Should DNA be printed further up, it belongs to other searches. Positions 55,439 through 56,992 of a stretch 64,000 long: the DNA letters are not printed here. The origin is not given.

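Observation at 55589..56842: TilS homolog whose PP-loop is SFSAES, not SGGxDS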

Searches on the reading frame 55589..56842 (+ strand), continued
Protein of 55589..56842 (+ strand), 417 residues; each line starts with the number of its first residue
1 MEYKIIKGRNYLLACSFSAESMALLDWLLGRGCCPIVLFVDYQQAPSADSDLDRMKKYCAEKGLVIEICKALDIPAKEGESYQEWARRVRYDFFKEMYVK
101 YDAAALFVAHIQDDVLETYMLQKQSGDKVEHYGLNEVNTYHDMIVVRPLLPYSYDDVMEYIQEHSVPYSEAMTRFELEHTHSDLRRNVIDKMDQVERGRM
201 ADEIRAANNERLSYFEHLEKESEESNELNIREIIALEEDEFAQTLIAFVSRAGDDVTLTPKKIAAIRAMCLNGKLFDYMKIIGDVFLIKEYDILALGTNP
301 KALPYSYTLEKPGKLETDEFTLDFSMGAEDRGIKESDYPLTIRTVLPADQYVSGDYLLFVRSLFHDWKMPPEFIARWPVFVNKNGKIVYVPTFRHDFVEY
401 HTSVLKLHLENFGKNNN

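Call 15: find_related_loci(query=A2, collection=genome_contigs, flank=10000)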
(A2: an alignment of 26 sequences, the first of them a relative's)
Query A2 (417 aa) in genome_contigs; peptide patterns used: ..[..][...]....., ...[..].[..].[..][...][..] (x = any residue, [..] = any of these).
119 stretches matched a pattern; 101 encode a relative of the query (tblastn E <= 1e-3); the best 80 are kept; 80 distinct loci.
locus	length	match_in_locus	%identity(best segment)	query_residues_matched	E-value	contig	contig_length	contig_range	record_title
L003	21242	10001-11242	76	1-414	0e+0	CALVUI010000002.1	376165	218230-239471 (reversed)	MAG: uncultured Bacilli bacterium isolate BRZ_RV__bin55 genome assembly, contig: BRZ_RV__NODE_2_length_376165_cov_17.596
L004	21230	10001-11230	49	1-410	1e-133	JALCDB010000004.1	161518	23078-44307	MAG: Bacilli bacterium isolate UW_MP_BACIL4_1 Ga0455798_00040, whole genome shotgun sequence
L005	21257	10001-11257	47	1-416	7e-127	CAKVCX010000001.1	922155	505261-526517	MAG: uncultured Bacilli bacterium isolate REFINED_METABAT215_TOP10_CONTIGS_1500_ASSEMBLY_K77_MERGED__Hadza_MoBio_hadza-A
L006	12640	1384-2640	47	1-416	4e-125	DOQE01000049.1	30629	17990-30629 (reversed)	MAG TPA_asm: Bacillota bacterium isolate UBA11541 contig_6180, whole genome shotgun sequence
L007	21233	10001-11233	48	1-407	3e-125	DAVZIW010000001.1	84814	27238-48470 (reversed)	MAG TPA_asm: Candidatus Enteromonas sp. isolate gSpreadC_ID_56 NODE_44_length_84814_cov_6.209901, whole genome shotgun s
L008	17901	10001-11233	48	1-407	8e-125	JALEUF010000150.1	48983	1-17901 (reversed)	MAG: Bacillales bacterium isolate SUG340 k141_332362, whole genome shotgun sequence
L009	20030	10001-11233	48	1-407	1e-123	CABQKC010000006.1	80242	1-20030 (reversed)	MAG TPA_asm: uncultured Bacillales bacterium isolate MGYG-HGUT-00664 genome assembly, contig: GUT_GENOME021839_6, whole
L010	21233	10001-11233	48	1-407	3e-123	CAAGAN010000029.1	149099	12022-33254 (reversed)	MAG TPA_asm: Bacilli bacterium, isolate HGM10937, WGS project CAAGAN010000000 data, contig: SRS476019_56_k119_134267, wh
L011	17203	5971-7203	48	1-407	3e-123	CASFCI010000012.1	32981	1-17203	uncultured bacterium isolate O31_L3_395395_idba_bin.38 genome assembly, contig: O31_L3_395395_idba_bin.38.fa_scaffold_54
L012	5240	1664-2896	48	1-407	3e-123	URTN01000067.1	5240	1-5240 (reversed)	uncultured Mollicutes bacterium isolate UMGS1337 genome assembly, contig: NODE_6156_length_5240_cov_7.152170, whole geno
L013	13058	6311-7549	47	1-410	2e-122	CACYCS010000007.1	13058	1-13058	MAG: uncultured Erysipelotrichaceae bacterium isolate RUG11821 genome assembly, contig: RUG11821_asm_7, whole genome sho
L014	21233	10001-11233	48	1-407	3e-122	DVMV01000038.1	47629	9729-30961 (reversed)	MAG TPA_asm: Candidatus Alloenteromonas pullicola isolate ChiGjej1B1-22543 ChiGjej1B1M5__C578277_L47629_SRR6323428, whol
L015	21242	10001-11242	45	1-411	2e-121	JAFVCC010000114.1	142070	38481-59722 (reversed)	MAG: Bacilli bacterium isolate RGIG5035 Roe_deer_Rumen.Co__c1066923, whole genome shotgun sequence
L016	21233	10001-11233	47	1-407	3e-121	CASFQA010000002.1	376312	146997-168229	uncultured bacterium isolate B31_L2_392392_idba_bin.84 genome assembly, contig: B31_L2_392392_idba_bin.84.fa_scaffold_7,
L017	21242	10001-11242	47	1-414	3e-120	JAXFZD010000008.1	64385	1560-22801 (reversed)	MAG: Bacilli bacterium isolate C4 bin12 ctg000017278, whole genome shotgun sequence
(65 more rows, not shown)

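Call 20: search_protein_representatives(protein=window:55589-56842:+)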
Query: 417 residues. Proteins with E-value up to 0.001 (for the whole library): 11387; up to 1e-10: 1161; up to 1e-30: 138. The best 150 are listed.
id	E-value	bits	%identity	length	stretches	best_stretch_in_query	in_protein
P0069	2.3e-111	389.3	45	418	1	1-409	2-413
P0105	8.3e-107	374.3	44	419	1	9-410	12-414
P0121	1.9e-97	343.5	42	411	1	8-392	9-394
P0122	4.2e-92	325.9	40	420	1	2-405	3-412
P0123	2.8e-85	303.4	37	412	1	4-407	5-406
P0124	1.2e-73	265.0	41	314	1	97-408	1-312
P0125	8.4e-71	255.7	35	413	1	2-394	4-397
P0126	1.0e-67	245.6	35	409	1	3-409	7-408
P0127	1.3e-67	245.2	40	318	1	2-273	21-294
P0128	3.0e-67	244.1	34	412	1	8-407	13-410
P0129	1.1e-64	235.6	35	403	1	6-398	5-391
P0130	4.0e-64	233.7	43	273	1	143-411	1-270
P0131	4.1e-62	227.1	33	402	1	7-398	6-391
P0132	4.3e-60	220.4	33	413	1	8-402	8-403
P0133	7.1e-60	219.8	34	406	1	7-398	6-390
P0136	7.2e-59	216.4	34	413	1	4-403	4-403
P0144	6.4e-54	200.1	31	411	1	5-405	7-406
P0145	7.6e-54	199.9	32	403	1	4-409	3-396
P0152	2.7e-52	194.8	30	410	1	1-407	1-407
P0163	1.8e-45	172.3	32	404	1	7-406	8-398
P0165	2.3e-45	172.0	31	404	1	3-397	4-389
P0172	4.7e-44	167.6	30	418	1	3-393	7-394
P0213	6.0e-34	134.4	30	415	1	1-395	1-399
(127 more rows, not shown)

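Call 22: list_cluster_members(proteins=[P0125, P0129, P0131, P0136, P0144, P0163, P0165, P0172, P0123, P0152])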
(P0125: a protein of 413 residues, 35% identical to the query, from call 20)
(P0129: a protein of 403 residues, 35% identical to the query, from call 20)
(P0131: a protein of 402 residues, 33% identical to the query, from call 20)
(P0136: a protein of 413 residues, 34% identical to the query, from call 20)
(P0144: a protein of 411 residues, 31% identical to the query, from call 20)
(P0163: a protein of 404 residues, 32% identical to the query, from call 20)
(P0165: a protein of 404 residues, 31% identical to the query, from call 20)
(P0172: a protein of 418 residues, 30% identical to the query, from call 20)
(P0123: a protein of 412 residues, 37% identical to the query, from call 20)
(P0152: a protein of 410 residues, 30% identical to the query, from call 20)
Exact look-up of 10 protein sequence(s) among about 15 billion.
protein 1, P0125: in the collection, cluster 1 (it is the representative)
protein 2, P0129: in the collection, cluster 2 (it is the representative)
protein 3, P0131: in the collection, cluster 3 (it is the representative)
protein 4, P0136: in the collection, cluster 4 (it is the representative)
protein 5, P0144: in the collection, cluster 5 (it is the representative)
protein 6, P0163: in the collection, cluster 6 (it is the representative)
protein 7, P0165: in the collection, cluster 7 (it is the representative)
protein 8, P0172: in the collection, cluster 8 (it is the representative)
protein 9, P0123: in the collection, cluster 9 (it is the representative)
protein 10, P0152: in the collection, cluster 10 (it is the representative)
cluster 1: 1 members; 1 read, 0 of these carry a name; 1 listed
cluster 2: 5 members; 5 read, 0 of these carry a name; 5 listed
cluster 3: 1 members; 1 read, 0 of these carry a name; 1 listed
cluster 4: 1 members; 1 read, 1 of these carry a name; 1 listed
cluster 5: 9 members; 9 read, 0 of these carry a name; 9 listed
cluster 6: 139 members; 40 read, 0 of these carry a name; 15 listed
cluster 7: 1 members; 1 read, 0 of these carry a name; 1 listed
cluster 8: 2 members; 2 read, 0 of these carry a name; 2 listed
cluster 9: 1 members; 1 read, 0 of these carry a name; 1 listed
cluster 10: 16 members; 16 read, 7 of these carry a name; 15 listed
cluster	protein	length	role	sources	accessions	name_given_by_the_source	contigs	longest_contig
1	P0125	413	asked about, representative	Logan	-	-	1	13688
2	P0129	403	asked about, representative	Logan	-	-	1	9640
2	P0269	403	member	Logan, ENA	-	-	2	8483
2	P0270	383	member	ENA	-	-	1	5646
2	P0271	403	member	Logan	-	-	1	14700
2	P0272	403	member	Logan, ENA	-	-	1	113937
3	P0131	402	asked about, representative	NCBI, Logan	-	-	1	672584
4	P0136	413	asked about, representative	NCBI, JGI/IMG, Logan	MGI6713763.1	MAG: tRNA lysidine(34) synthetase TilS [Bacilli bacterium] | bifunctional protein TilS/HprT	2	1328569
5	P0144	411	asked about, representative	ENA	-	-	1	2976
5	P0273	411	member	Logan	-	-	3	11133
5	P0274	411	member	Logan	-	-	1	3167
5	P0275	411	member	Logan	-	-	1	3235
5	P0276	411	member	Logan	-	-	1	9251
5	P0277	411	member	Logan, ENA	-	-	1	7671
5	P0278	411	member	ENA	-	-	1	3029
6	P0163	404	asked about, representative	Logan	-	-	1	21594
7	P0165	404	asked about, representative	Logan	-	-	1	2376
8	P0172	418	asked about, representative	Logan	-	-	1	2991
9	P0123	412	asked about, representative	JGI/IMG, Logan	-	-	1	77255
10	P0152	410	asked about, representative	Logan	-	-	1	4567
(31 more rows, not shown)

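Call 31: predict_structure(alignment_id=A3)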
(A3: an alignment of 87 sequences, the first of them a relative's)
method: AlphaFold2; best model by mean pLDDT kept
length: 417 residues; sequences in the alignment: 87
mean_pLDDT: 88.8   pTM: 0.78
mean pLDDT of the five models: 88.8, 87.0, 87.0, 85.4, 85.2
residues with pLDDT >= 90: 231; 70-90: 166; 50-70: 16; < 50: 4
segments of 3 or more residues with pLDDT < 50: 414-417
pLDDT, mean of each block of 10 residues (from residue 1): 82 96 96 96 89 97 97 92 90 97 95 91 74 80 93 94 96 87 87 90 86 85 86 91 91 85 95 91 90 86 86 92 91 94 90 89 86 86 95 77 82 47
secondary structure, 60 per line:
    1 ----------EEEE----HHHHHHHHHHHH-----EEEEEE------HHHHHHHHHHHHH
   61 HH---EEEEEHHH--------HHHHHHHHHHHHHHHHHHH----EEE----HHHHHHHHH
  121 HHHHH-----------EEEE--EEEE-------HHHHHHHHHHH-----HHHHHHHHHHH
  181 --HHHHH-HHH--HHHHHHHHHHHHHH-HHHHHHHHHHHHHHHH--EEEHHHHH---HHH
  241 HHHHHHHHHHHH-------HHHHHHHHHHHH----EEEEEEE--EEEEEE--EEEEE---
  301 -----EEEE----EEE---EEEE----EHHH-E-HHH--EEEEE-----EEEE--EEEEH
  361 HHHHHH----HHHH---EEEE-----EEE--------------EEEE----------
elements in order: E11-14 H19-30 E36-41 H48-62 E66-70 H82-100 E105-107 H112-125 E137-140 E143-146 H154-164 H170-180 H183-187 H194-207 H209-224 E227-229 H230-234 H238-252 H260-271 E276-282 E285-290 E293-297 E306-309 E314-316 E320-323 E340-344 E350-353 E356-359 H360-366 H371-374 E378-381 E387-389 E404-407

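Call 34: fold_search(model_id=the predicted structure, library=pdb)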
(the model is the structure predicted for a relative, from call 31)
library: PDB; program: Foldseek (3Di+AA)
matches with E <= 10: 1754; with E <= 0.001: 99
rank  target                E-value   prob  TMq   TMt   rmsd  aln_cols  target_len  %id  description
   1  3a2k_A                1.7e-19  1.00  0.41  0.37  13.5       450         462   20  Crystal structure of TilS complexed with tRNA (released 2009-10-20)
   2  1ni5                  6.5e-16  1.00  0.39  0.38  13.6       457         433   15  Structure of the MesJ PP-ATPase from Escherichia Coli (released 2003-01-07)
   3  2e89_D                2.7e-14  1.00  0.43  0.57  10.9       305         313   19  Crystal structure of Aquifex aeolicus TilS in a complex with ATP, Magnesium ion, and L-lysine (released 2007-11-13)
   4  2e21_A                3.8e-14  1.00  0.44  0.56  11.3       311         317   18  Crystal structure of TilS in a complex with AMPPNP from Aquifex aeolicus. (released 2007-11-06)
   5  1wy5_A                5.4e-14  1.00  0.44  0.58  10.3       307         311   17  Crystal structure of isoluecyl-tRNA lysidine synthetase (released 2005-05-03)
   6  2e21_B                3.5e-13  1.00  0.43  0.57  10.8       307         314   18  Crystal structure of TilS in a complex with AMPPNP from Aquifex aeolicus. (released 2007-11-06)
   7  5b4f                  4.1e-08  1.00  0.35  0.49   2.7       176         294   15  Sulfur Transferase TtuA in complex with iron sulfur cluster (released 2017-05-10)
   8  6scy_A                5.5e-08  1.00  0.34  0.46   8.2       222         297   14  U34-tRNA thiolase NcsA from Methanococcus maripaludis with its [4Fe-4S] cluster (released 2020-08-26)
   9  5gha_C                8.8e-08  1.00  0.34  0.46   8.3       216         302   15  Sulfur Transferase TtuA in complex with Sulfur Carrier TtuB (released 2017-05-03)
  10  5gha_B                9.9e-08  1.00  0.35  0.47   8.2       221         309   14  Sulfur Transferase TtuA in complex with Sulfur Carrier TtuB (released 2017-05-03)
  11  6scy_B                1.2e-07  1.00  0.34  0.46   6.9       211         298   15  U34-tRNA thiolase NcsA from Methanococcus maripaludis with its [4Fe-4S] cluster (released 2020-08-26)
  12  5b4e                  2.0e-07  1.00  0.35  0.46   6.1       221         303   16  Sulfur Transferase TtuA in complex with iron sulfur cluster and ATP derivative (released 2017-05-03)
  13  5gha_D                2.1e-07  1.00  0.35  0.46   8.1       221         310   14  Sulfur Transferase TtuA in complex with Sulfur Carrier TtuB (released 2017-05-03)
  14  5ztb_A                2.5e-07  1.00  0.40  0.53   3.6       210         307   16  Structure of Sulfurtransferase (released 2019-06-12)
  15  5gha_A                2.8e-07  1.00  0.35  0.47   8.0       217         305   14  Sulfur Transferase TtuA in complex with Sulfur Carrier TtuB (released 2017-05-03)
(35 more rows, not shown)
